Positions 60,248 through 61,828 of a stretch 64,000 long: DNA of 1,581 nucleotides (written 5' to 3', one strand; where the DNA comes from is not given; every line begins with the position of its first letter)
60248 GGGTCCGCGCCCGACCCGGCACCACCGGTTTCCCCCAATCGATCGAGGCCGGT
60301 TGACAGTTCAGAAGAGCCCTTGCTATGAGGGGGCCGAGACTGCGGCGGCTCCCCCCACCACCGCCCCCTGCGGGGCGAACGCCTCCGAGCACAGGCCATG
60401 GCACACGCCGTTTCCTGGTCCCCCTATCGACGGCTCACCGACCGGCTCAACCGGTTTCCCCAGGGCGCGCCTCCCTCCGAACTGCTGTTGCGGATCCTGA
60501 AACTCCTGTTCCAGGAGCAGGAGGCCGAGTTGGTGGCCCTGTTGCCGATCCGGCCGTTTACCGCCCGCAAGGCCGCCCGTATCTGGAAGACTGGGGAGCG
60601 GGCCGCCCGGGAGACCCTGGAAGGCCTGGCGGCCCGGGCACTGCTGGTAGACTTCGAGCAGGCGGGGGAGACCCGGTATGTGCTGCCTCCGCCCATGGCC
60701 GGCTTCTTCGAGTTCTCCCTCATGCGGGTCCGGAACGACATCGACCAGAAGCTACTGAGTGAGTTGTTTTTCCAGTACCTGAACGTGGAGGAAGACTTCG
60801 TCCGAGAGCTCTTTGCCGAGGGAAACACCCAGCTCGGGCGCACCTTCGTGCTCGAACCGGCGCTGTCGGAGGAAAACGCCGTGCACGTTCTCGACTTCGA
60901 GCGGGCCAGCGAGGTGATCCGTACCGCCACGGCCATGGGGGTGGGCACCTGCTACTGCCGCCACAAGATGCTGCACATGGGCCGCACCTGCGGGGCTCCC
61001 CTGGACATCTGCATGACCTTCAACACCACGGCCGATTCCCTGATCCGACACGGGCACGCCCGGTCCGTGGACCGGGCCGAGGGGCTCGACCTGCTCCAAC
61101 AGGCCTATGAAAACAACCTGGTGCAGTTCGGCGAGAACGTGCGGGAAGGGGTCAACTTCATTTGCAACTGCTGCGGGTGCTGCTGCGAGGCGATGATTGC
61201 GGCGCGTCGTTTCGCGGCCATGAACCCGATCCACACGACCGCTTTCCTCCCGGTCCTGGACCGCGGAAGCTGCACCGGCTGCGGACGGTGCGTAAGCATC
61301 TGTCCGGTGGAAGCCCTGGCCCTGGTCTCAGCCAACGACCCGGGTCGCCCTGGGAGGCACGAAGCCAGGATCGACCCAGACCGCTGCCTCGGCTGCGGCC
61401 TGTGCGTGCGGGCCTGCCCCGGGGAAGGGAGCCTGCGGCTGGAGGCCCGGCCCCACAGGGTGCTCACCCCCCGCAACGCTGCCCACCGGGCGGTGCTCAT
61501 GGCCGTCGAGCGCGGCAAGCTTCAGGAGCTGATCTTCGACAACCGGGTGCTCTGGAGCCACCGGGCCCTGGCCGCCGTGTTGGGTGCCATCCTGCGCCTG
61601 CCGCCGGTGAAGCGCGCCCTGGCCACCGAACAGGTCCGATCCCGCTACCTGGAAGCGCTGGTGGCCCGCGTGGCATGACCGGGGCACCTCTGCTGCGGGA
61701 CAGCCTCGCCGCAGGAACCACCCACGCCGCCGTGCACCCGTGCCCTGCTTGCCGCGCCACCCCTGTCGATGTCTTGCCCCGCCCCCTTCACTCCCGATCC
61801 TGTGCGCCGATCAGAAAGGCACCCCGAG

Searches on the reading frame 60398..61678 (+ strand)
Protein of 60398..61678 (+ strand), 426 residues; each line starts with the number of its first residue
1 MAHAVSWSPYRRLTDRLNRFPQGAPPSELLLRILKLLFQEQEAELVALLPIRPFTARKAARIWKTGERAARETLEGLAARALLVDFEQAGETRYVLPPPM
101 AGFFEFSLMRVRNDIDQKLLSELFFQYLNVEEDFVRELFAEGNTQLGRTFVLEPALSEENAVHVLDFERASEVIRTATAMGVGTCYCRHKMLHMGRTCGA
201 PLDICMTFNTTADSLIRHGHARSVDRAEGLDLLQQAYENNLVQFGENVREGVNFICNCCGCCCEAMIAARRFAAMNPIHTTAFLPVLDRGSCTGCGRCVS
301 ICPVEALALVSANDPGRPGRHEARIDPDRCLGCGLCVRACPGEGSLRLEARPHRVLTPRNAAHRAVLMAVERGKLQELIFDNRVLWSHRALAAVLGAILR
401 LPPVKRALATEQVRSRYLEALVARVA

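Call 31: search_protein_families(library=pfam, proteins=[window:60398-61678:+], max_evalue=0.000001)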
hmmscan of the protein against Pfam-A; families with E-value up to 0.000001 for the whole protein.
window:60398-61678:+ (426 aa): 7 families
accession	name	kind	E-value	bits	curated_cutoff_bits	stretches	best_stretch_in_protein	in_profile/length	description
PF12837.12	Fer4_6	-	6.1e-14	51.6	25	1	324-341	3-20/24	4Fe-4S binding domain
PF12838.12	Fer4_7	-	1.5e-12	48.2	27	1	291-341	1-49/52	4Fe-4S dicluster domain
PF13237.11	Fer4_10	-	1.5e-12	47.7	25.5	1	285-341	2-53/53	4Fe-4S dicluster domain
PF00037.32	Fer4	-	5.5e-12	45.4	21.1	2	285-307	1-23/24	4Fe-4S binding domain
PF12797.12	Fer4_2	-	2.1e-09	37.2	24.5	0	324-341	4-21/22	4Fe-4S binding domain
PF14697.11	Fer4_21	-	8.5e-09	35.9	35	0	323-345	1-23/59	4Fe-4S dicluster domain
PF13187.11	Fer4_9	-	2.1e-08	34.5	27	1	292-342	2-49/52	4Fe-4S dicluster domain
